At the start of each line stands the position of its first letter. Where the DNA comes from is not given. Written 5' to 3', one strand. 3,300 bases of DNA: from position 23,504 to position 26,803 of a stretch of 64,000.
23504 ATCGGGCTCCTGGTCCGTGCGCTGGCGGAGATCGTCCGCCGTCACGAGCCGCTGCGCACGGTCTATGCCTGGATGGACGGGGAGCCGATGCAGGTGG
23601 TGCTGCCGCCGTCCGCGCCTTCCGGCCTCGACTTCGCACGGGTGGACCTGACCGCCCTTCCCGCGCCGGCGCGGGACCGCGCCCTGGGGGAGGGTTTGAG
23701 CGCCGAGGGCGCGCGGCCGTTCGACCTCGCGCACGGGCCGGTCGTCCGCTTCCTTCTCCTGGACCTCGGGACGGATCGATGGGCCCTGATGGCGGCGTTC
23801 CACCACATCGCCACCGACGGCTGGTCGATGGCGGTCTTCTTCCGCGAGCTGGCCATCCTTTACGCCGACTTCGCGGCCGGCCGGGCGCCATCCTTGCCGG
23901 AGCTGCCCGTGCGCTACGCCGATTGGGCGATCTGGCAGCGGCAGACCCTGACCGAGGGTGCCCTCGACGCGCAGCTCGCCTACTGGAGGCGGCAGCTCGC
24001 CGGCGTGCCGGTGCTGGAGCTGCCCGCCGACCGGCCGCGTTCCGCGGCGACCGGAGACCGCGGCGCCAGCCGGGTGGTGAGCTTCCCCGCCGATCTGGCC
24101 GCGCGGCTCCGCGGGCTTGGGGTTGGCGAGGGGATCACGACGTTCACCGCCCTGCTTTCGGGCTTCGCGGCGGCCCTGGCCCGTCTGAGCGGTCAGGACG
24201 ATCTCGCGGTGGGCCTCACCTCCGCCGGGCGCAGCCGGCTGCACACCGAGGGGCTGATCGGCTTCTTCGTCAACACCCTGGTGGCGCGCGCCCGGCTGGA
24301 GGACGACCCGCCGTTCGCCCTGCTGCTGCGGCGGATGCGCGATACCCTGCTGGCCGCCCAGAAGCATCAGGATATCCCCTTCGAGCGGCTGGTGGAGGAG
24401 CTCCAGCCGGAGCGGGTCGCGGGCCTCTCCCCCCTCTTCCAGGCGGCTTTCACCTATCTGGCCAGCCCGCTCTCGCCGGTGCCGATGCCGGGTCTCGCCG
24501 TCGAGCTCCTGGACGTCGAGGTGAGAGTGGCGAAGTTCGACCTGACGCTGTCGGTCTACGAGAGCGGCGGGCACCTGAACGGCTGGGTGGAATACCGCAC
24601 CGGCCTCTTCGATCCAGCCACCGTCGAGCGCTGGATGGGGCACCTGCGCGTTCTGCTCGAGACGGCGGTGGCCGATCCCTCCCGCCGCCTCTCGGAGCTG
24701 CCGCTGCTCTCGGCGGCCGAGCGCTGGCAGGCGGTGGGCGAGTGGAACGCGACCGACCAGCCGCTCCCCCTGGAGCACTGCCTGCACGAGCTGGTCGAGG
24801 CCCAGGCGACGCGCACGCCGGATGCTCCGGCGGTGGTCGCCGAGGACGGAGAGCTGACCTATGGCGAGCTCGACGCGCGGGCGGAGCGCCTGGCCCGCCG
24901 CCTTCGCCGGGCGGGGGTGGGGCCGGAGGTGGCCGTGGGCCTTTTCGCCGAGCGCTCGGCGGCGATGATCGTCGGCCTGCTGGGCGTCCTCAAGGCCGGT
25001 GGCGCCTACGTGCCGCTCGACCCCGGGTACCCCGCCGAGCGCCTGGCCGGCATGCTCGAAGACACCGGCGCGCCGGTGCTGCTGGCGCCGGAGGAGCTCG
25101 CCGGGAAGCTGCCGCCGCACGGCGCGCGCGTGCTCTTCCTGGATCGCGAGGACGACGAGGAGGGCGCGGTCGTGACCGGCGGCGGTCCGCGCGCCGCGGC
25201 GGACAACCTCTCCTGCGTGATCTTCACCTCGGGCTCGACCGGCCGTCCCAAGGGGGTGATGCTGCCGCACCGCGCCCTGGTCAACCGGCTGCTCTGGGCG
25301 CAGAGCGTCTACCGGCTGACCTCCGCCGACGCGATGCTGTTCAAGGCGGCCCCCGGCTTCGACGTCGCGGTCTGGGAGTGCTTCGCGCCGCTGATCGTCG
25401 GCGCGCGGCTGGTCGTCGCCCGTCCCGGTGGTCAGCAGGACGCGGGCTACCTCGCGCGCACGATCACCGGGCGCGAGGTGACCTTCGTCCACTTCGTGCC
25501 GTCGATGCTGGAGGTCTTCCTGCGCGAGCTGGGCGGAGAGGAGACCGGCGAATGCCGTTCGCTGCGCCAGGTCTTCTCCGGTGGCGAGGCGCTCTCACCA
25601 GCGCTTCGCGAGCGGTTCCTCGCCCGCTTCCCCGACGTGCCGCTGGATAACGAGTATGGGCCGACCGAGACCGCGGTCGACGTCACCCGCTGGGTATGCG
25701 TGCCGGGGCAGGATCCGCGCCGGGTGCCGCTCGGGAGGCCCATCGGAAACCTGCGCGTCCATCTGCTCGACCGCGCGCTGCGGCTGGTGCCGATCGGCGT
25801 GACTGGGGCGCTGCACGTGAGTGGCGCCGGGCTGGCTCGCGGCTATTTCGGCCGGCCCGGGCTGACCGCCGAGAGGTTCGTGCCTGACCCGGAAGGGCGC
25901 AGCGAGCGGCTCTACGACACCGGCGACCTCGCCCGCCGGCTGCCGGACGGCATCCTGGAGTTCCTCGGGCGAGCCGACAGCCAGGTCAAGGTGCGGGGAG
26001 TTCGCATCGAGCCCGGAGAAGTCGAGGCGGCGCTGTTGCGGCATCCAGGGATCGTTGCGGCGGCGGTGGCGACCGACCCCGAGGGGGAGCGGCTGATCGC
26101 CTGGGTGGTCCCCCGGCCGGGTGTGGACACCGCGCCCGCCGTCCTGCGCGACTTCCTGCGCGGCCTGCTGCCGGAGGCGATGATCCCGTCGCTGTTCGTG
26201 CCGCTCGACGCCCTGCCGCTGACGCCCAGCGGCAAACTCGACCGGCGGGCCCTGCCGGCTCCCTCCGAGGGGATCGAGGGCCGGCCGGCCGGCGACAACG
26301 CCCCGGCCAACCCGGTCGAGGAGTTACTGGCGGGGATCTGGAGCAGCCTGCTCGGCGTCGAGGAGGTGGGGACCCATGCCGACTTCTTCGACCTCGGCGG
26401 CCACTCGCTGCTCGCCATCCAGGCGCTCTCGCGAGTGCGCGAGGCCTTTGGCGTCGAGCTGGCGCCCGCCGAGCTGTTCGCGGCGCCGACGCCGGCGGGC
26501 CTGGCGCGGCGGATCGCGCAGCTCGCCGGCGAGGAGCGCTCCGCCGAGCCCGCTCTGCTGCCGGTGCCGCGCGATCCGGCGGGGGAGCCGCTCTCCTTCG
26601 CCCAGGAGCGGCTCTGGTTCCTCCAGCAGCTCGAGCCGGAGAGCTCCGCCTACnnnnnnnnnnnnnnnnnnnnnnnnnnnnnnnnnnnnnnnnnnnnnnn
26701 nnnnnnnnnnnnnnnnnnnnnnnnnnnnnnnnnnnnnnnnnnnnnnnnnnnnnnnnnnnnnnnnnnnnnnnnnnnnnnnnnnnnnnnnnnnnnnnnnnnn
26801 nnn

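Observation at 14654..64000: Colinear lipopeptide assembly line longer than 49 kb: lipoinitiation plus 11 NRPS modules, one PKS module and an extra stand-alone C domain; no TE in window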

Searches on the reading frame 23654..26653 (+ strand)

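Call 10: search_protein_families(library=pfam, proteins=[window:23654-26653:+], max_evalue=0.00001)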
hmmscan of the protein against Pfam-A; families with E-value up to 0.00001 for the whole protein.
window:23654-26653:+ (1000 aa): 4 families
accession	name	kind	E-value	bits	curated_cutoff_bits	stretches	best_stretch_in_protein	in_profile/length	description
PF00501.34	AMP-binding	-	1e-88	298.2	29.9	1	382-732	2-384/384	AMP-binding enzyme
PF00668.25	Condensation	-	1.7e-79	268.1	30.6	1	19-357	107-452/456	Condensation domain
PF00550.31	PP-binding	-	1e-16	61.4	20.8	1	891-954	2-67/67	Phosphopantetheine attachment site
PF13193.12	AMP-binding_C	-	5.5e-13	50.1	24.5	1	789-861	1-76/76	AMP-binding enzyme C-terminal domain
